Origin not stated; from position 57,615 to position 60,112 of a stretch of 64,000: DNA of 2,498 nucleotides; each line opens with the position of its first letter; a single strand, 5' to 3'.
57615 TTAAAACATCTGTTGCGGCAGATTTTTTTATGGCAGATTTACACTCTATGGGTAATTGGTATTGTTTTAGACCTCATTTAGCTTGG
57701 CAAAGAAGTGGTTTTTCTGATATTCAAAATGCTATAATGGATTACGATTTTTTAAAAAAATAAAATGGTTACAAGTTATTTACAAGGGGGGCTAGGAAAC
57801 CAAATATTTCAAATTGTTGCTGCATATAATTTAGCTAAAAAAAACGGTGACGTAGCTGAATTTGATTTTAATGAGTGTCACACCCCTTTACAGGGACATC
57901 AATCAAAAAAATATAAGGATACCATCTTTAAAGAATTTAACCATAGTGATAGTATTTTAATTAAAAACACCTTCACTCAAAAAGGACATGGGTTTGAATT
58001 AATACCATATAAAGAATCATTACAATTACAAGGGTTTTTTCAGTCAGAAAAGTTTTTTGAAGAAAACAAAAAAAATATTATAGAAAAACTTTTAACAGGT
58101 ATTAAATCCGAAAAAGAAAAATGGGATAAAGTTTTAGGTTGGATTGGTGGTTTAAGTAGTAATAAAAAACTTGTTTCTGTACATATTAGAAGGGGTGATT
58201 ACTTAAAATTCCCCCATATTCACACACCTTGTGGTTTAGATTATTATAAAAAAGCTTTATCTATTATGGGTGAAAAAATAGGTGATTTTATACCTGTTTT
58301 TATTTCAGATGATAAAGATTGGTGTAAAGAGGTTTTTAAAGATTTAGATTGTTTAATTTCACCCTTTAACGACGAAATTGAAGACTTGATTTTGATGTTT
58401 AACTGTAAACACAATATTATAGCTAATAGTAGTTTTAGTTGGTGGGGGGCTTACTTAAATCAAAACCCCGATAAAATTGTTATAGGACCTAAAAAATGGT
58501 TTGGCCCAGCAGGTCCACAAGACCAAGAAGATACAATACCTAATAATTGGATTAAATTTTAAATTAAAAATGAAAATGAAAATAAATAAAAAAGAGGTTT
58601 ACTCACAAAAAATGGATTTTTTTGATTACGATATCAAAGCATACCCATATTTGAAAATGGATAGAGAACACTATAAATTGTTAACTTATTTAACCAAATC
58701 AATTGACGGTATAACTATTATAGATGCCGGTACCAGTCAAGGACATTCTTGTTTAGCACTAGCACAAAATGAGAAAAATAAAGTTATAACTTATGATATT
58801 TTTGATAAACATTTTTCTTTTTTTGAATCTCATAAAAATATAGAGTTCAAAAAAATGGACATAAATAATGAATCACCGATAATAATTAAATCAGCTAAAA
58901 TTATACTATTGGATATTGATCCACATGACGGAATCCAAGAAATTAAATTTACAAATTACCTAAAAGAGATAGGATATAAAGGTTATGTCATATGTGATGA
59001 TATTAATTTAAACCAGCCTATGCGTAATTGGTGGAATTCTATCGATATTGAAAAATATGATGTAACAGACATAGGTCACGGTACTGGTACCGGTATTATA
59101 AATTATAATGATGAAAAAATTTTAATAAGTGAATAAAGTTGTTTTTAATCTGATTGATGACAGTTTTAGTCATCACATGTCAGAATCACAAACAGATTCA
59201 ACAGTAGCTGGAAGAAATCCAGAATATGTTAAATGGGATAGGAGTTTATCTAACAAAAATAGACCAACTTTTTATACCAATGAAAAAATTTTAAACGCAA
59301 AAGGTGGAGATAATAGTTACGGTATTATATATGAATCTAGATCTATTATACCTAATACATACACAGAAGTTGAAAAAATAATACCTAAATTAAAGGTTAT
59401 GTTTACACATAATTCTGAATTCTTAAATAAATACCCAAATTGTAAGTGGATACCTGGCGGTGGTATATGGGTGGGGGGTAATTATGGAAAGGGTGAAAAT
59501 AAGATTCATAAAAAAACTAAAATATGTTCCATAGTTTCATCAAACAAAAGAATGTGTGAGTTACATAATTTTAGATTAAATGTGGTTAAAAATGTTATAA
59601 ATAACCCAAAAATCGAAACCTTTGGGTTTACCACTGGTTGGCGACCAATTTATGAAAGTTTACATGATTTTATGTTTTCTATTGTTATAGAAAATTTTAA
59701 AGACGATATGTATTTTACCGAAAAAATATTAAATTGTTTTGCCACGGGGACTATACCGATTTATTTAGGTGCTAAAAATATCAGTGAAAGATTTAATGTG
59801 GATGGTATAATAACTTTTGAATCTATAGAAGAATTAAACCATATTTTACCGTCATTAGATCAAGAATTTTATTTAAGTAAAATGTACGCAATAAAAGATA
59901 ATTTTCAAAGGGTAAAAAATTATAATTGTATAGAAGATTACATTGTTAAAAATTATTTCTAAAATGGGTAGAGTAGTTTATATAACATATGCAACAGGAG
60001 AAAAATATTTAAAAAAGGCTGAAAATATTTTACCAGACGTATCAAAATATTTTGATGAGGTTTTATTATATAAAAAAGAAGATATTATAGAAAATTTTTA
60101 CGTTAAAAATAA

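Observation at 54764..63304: Phage-borne fucosylated-glycan (Lewis-antigen-like) biosynthesis island: GT25 + GT11 alpha-1,2-FucT + GT10 alpha-1,3-FucT + GT2s + methyltransferases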

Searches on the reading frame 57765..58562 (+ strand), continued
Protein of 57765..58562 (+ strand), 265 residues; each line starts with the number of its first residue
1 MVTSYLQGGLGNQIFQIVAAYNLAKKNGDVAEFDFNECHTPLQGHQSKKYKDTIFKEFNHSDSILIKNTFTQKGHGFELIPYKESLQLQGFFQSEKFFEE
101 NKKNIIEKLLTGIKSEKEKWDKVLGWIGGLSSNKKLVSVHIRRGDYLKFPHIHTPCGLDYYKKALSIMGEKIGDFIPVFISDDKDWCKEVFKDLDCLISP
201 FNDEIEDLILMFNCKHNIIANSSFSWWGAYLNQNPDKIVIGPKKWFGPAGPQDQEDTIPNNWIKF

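Call 25: search_protein_families(library=pfam, proteins=[L045:2677-3618:+, L042:6950-8098:+, L042:3952-4749:+, L054:4851-5408:+], max_evalue=0.01)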
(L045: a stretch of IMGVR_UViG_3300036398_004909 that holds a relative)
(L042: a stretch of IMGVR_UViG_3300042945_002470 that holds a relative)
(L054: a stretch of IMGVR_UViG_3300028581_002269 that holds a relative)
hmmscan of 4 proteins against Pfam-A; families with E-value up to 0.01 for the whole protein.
L045:2677-3618:+ (313 aa): 3 families
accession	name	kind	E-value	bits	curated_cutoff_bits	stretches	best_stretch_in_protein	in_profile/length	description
PF01370.27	Epimerase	-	1.5e-38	133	20.9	1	9-231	1-227/240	NAD dependent epimerase/dehydratase family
PF16363.11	GDP_Man_Dehyd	-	5e-11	43.1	27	1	49-266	65-273/332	GDP-mannose 4,6 dehydratase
PF04321.23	RmlD_sub_bind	-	3.2e-08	33.4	27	1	8-116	2-106/287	RmlD substrate binding domain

L042:6950-8098:+ (382 aa): 1 family
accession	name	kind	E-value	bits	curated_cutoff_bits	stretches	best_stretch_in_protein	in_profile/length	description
PF01041.23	DegT_DnrJ_EryC1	-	1.4e-53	182.9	19.8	1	11-380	5-359/360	DegT/DnrJ/EryC1/StrS aminotransferase family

L042:3952-4749:+ (265 aa): 1 family
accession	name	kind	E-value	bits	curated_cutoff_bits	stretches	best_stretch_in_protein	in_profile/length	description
PF21356.2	Vps27_GAT-like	-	0.003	18.2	27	1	101-131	28-58/71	Vacuolar protein sorting-associated protein 27, GAT-like domain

L054:4851-5408:+ (185 aa): 2 families
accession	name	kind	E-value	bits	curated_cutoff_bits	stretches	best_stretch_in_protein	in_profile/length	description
PF00132.30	Hexapep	-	2.7e-13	49.4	27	1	32-66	2-36/36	Bacterial transferase hexapeptide (six repeats)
PF25084.1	LbH_EIF2B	-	5.7e-05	23.5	54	1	12-85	4-70/105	EIF2B subunit epsilon LbH domain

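Call 26: search_protein_families(library=pfam, proteins=[L051:8751-9167:+, L051:9109-10014:+, L047:10794-11459:+, L053:11857-12930:+, L052:13564-14364:+, L004:11951-12724:+], max_evalue=0.01)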
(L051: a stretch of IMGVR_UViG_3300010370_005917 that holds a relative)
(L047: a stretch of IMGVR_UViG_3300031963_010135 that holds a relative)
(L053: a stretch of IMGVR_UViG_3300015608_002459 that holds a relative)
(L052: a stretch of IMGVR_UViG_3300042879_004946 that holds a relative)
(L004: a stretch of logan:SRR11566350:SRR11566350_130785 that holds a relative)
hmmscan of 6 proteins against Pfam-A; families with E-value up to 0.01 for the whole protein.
L051:8751-9167:+ (138 aa): 3 families
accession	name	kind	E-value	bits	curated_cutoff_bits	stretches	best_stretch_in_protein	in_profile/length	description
PF00908.23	dTDP_sugar_isom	-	3.3e-09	37.1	27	1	33-117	41-135/168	dTDP-4-dehydrorhamnose 3,5-epimerase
PF05523.17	FdtA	-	1.4e-05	25.3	23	1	12-117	12-116/131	WxcM-like, C-terminal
PF14667.12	Polysacc_synt_C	-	3.6e-05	24.3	28.7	1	35-102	22-89/111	Polysaccharide biosynthesis C-terminal domain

L051:9109-10014:+ (301 aa): 2 families
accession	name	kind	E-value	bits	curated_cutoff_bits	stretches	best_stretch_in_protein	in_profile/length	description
PF04321.23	RmlD_sub_bind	-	8.7e-18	64.8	27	1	21-262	1-253/287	RmlD substrate binding domain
PF01370.27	Epimerase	-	3.1e-05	23.9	20.9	1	23-155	1-149/240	NAD dependent epimerase/dehydratase family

L047:10794-11459:+ (221 aa): 0 families

L053:11857-12930:+ (357 aa): 1 family
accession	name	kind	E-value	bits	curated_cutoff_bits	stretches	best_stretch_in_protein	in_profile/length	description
PF00534.26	Glycos_transf_1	-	8.3e-06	25.9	26.4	1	238-312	101-167/172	Glycosyl transferases group 1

L052:13564-14364:+ (266 aa): 3 families
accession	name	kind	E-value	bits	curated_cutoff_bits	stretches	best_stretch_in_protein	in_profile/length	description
PF00535.33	Glycos_transf_2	-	2.2e-09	37.9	23.3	1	7-173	1-164/168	Glycosyl transferase family 2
PF10111.15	Glyco_tranf_2_2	-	2.7e-08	34.1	27.3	1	7-223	1-230/276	Glycosyltransferase like family 2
PF18784.6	CRM1_repeat_2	-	0.0077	16.3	30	0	31-55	17-41/68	CRM1 / Exportin repeat 2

L004:11951-12724:+ (257 aa): 1 family
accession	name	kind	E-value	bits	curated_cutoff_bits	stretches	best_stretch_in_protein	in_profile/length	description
PF04542.20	Sigma70_r2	-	0.0062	16.7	24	0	71-124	8-59/71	Sigma-70 region 2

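Call 41: search_protein_families(library=ncbifam, proteins=[window:57765-58562:+], max_evalue=0.1)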
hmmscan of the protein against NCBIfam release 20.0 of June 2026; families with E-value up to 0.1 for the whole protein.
window:57765-58562:+ (265 aa): 0 families

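Call 68: find_related_loci(query=A4, collection=genome_contigs, flank=8000)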
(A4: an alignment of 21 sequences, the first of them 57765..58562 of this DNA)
Query A4 (265 aa) in genome_contigs; peptide patterns used: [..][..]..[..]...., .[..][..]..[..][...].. (x = any residue, [..] = any of these).
600 stretches matched a pattern (row limit reached: there are more); 567 encode a relative of the query (tblastn E <= 1e-3); the best 80 are kept; 80 distinct loci.
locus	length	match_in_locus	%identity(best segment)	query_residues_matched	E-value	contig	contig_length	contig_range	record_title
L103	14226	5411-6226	39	1-263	4e-52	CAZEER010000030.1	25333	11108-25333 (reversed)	MAG TPA_asm: uncultured bacterium isolate SRP077602_co3_785 genome assembly, contig: NODE_2257_length_25333_cov_6.687792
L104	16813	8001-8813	40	1-264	1e-46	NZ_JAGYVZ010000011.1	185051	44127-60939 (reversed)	Flavobacterium psychroterrae strain CCM 8827 NODE_11_length_185051_cov_27.570478, whole genome shotgun sequence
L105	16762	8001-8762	34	7-264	6e-46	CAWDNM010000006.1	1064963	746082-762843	MAG: uncultured Coriobacteriia bacterium isolate MFD04716.bin.2.226 genome assembly, contig: contig_29181, whole genome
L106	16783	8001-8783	34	1-265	7e-44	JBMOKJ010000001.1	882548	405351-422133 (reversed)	MAG: Bacteroidales bacterium isolate Deming_bin.96 contig1, whole genome shotgun sequence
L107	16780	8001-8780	37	6-264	4e-43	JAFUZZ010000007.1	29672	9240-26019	Bacterium isolate RGIG4980 Roe_deer_Rumen-5__c23090, whole genome shotgun sequence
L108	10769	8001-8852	37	1-265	9e-43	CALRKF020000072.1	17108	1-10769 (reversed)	MAG: Chitinophaga pinensis isolate JJ-K1HD4-379-6-mx-bin577 genome assembly, contig: JJ-SEL21B6-268-C247, whole genome s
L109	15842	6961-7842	35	1-264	4e-41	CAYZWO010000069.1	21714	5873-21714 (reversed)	MAG TPA_asm: uncultured bacterium isolate binchicken_co209_185 genome assembly, contig: NODE_2110_length_21714_cov_6.029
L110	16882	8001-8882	34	1-264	3e-41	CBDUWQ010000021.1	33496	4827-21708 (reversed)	MAG TPA_asm: uncultured Bacteroidales bacterium isolate SRR22302365_concoct_80 genome assembly, contig: ERZ25074835.672,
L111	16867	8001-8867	37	1-264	4e-41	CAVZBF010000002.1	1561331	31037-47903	MAG: uncultured Bacteroidetes bacterium isolate MFD09212.bin.2.196 genome assembly, contig: contig_16420, whole genome s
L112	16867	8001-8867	33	1-264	1e-40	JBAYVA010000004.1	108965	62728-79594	MAG: Candidatus Magasanikiibacteriota bacterium isolate SO_2016_LW3_49 scaffold00262_LW162_2016, whole genome shotgun se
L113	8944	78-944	34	1-264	8e-41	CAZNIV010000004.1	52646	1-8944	MAG TPA_asm: uncultured Gammaproteobacteria bacterium isolate SRP142039_co1_2 genome assembly, contig: NODE_279_length_5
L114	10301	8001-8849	32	1-264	9e-41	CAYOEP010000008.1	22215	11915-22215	MAG TPA_asm: uncultured Candidatus Saccharibacteria bacterium isolate SRP162660_co2_137 genome assembly, contig: NODE_65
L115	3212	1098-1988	35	1-265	1e-40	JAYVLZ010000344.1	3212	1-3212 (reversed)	MAG: Chitinophagaceae bacterium isolate GL56_Down_metabinner_7 GL56_Down_metabinner_7_343, whole genome shotgun sequence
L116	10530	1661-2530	33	1-265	2e-40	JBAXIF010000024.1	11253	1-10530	MAG: Candidatus Falkowbacteria bacterium isolate ELA342 MAG342_24, whole genome shotgun sequence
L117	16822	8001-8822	33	1-265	5e-40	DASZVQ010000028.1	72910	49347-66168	MAG TPA_asm: Rhizomicrobium sp. isolate SMAG_U6135 k141_52088, whole genome shotgun sequence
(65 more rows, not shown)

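Call 108: search_protein_families(library=pfam, proteins=[L004:9685-10068:+, L045:15356-15757:+, L053:14932-16365:+, L051:16478-16909:+, L049:18027-19118:+, L052:18933-20471:+, L004:8980-9648:+], max_evalue=0.01)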
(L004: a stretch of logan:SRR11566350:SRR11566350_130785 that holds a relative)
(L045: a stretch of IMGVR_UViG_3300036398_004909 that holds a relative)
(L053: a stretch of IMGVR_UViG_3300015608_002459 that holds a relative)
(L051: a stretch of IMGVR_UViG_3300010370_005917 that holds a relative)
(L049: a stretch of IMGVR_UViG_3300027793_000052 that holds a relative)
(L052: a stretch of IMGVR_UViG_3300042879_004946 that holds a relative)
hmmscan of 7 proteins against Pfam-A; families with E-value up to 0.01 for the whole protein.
L004:9685-10068:+ (127 aa): 0 families

L045:15356-15757:+ (133 aa): 0 families

L053:14932-16365:+ (477 aa): 0 families

L051:16478-16909:+ (143 aa): 0 families

L049:18027-19118:+ (363 aa): 0 families

L052:18933-20471:+ (512 aa): 0 families

L004:8980-9648:+ (222 aa): 1 family
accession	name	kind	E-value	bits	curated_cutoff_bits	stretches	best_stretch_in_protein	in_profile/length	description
PF06941.18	NT5C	-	0.00023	21.5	24.8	0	3-134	4-122/180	5' nucleotidase, deoxy (Pyrimidine), cytosolic type C protein (NT5C)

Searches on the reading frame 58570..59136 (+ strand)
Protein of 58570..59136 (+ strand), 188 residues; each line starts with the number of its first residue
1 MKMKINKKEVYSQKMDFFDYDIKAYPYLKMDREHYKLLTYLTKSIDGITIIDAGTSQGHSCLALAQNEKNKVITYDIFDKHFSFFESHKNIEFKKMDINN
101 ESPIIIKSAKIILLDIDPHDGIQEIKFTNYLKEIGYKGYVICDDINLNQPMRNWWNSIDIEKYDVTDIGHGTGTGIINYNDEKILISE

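Call 3: search_protein_families(library=pfam, proteins=[window:58570-59136:+], max_evalue=0.1)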
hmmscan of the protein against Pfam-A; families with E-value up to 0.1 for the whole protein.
window:58570-59136:+ (188 aa): 4 families
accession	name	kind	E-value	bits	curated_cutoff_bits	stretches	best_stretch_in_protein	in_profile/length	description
PF13847.12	Methyltransf_31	-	0.0045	17.1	27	1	46-114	3-80/145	Methyltransferase domain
PF13649.12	Methyltransf_25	-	0.01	16.9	27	0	50-100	1-57/97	Methyltransferase domain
PF13578.12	Methyltransf_24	-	0.015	16.6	26.3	1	53-145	3-105/105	Methyltransferase domain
PF13489.12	Methyltransf_23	-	0.021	15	27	1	38-99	13-73/164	Methyltransferase domain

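Call 41: search_protein_families(library=ncbifam, proteins=[window:58570-59136:+], max_evalue=0.1)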
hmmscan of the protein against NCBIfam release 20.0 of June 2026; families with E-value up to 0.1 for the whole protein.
window:58570-59136:+ (188 aa): 2 families
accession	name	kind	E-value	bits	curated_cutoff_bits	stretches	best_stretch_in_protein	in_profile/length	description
TIGR00130.1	frhD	equivalog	0.015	15.3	134.95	1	46-79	37-71/153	coenzyme F420-reducing hydrogenase, FrhD protein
TIGR02021.1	BchM-ChlM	equivalog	0.023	14.1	158.9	1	34-80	41-87/218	magnesium protoporphyrin IX methyltransferase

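Call 76: search_solved_structures(query=window:58570-59136:+, max_evalue=5)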
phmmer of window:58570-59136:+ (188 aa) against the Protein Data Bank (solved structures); distinct sequences matched with E-value up to 5: 2.
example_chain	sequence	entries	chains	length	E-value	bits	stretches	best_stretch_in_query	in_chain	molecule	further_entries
9bxl_A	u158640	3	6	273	0.0088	19.1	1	43-142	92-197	5-thiohistidine N-methyltransferase OvoM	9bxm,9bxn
3u22_A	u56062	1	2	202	0.17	14.9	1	77-144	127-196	putative HmuY_like heme binding protein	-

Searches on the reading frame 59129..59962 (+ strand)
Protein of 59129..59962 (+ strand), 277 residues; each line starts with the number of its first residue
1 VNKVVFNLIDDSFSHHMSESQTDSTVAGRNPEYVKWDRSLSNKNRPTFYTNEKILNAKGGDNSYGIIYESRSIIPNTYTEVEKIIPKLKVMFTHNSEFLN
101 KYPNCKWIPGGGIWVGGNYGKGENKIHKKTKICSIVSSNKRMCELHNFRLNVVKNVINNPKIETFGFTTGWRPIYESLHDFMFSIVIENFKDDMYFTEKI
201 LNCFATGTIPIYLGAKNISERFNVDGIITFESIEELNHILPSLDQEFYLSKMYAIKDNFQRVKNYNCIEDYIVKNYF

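Call 3: search_protein_families(library=pfam, proteins=[window:59129-59962:+], max_evalue=0.1)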
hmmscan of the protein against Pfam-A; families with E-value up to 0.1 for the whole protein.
window:59129-59962:+ (277 aa): 1 family
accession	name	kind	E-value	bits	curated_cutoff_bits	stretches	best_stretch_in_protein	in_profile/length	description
PF00852.26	Glyco_transf_10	-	7.8e-09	35.9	23.9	1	127-246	2-128/182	Glycosyltransferase family 10 (fucosyltransferase) C-term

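Call 10: search_dna_similar(query=window:59129-59962:+, collection=phages, mode=protein, max_rows=25, max_evalue=0.001)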
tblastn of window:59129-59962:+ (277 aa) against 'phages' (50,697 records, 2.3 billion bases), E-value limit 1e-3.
Records with a match: 22; places in all: 22; records where one place covers at least 80% of the query: 18.
Best place of each record, by identity: <60% 22.
By first word of the organism name: Synechococcus 14; uncultured 4; Marine 3; Cyanophage 1.
By host as written in the record: - 7; Synechococcus sp. WH8102 3; Synechococcus sp. WH8109 3; Synechococcus sp. WH7803 3; Synechococcus sp. WH 7803 2; Synechococcus sp. WH8017 2; Synechococcus sp. KCZYC6 2.
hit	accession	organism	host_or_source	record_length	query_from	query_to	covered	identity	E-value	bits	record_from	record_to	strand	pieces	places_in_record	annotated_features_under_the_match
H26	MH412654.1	Synechococcus phage S-T4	Synechococcus sp. WH 7803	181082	1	277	100%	38.5%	5e-44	164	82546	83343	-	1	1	hypothetical protein | UDP-glucose 4-epimerase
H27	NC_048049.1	Synechococcus phage S-T4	Synechococcus sp. WH 7803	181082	1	277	100%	38.5%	5e-44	164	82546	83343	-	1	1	hypothetical protein | nucleotide-sugar epimerase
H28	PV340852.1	Synechococcus phage Sf-CH5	Synechococcus sp. WH8102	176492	1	277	100%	37.8%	9e-44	164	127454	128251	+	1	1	hypothetical protein | NAD-dependent dehydratase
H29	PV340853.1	Synechococcus phage Sf-CH8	Synechococcus sp. WH8102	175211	1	277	100%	37.8%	1e-43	163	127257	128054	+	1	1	hypothetical protein | NAD-dependent dehydratase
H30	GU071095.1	Synechococcus phage S-SM2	Synechococcus sp. WH8017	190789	1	277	100%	36.0%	2e-40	154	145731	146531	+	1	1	putative transferase | UDP-glucose 4-epimerase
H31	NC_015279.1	Synechococcus phage S-SM2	Synechococcus sp. WH8017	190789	1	277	100%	36.0%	2e-40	154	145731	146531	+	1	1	putative transferase | nucleotide-sugar epimerase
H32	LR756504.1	uncultured phage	metagenomic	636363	5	277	99%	34.8%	3e-34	136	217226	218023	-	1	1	record has no annotation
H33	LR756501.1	uncultured phage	metagenomic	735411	9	277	97%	32.8%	1e-29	123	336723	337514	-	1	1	record has no annotation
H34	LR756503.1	uncultured phage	metagenomic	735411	9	277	97%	32.8%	1e-29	123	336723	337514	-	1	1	record has no annotation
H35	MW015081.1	Synechococcus phage S-SRM01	Synechococcus sp. KCZYC6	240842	3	277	99%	30.9%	8e-31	126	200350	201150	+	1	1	putative transferase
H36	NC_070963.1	Synechococcus phage S-SRM01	Synechococcus sp. KCZYC6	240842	3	277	99%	30.9%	8e-31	126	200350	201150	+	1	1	putative transferase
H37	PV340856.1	Synechococcus phage Sf-FS3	Synechococcus sp. WH8102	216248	24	277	92%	31.4%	2e-20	97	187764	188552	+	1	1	glycosyltransferase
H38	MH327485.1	Marine virus AG-341-P01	single cell amplified by WGA-X; seawater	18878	48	277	83%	34.0%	6e-27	115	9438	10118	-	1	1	record has no annotation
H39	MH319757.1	Marine virus AG-345-O18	single cell amplified by WGA-X; seawater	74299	48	277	83%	34.0%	7e-27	115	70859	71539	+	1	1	record has no annotation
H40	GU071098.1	Synechococcus phage S-SSM7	Synechococcus sp. WH8109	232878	16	277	95%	29.7%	5e-21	98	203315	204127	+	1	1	putative transferase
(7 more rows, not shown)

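Call 16: search_solved_structures(query=window:59129-59962:+, max_evalue=1, show_alignments=2)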
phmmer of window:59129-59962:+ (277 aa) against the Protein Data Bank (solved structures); distinct sequences matched with E-value up to 1: 7.
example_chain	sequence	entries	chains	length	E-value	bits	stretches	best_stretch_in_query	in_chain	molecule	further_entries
9s6a_A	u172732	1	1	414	6e-07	32.4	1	141-230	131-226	Glycoprotein 3-alpha-L-fucosyltransferase A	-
5zoi_A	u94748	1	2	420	1.1e-05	28.2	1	133-236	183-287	Alpha-(1,3)-fucosyltransferase FucT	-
2nzw_A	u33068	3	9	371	2e-05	27.3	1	150-236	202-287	Alpha1,3-fucosyltransferase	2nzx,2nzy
7yro_A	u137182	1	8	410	0.0038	19.9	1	171-237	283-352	Fucosyltransferase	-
8d0o_A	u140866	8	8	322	0.0075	18.9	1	152-245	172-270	4-galactosyl-N-acetylglucosaminide 3-alpha-L-fucosyltransferase 9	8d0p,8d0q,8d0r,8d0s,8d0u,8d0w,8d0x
2d6f_A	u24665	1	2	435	0.028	17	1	125-229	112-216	Glutamyl-tRNA(Gln) amidotransferase subunit D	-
9v83_A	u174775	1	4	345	0.2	14.2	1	35-105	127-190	Aspergine synthetase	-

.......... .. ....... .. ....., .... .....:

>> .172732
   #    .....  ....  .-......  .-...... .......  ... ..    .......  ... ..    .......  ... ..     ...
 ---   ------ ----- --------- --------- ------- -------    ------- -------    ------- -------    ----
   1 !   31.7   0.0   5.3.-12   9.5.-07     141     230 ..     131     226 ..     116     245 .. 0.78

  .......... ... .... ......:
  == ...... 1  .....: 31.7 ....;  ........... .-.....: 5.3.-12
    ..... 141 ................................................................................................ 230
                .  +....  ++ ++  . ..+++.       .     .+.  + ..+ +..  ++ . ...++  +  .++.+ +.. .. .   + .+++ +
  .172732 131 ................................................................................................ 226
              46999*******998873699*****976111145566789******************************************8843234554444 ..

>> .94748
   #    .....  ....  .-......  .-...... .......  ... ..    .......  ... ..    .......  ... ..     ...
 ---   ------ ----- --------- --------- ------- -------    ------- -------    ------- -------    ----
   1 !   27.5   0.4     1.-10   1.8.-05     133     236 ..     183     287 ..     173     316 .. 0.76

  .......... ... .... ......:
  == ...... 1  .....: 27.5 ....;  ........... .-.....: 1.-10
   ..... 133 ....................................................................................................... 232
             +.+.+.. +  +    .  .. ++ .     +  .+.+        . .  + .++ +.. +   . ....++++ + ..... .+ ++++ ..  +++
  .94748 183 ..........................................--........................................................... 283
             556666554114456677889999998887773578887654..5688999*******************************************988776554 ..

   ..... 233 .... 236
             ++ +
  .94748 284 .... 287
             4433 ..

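Call 41: search_protein_families(library=ncbifam, proteins=[window:59129-59962:+], max_evalue=0.1)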
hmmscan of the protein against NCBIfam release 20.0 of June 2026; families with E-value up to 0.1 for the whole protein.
window:59129-59962:+ (277 aa): 0 families
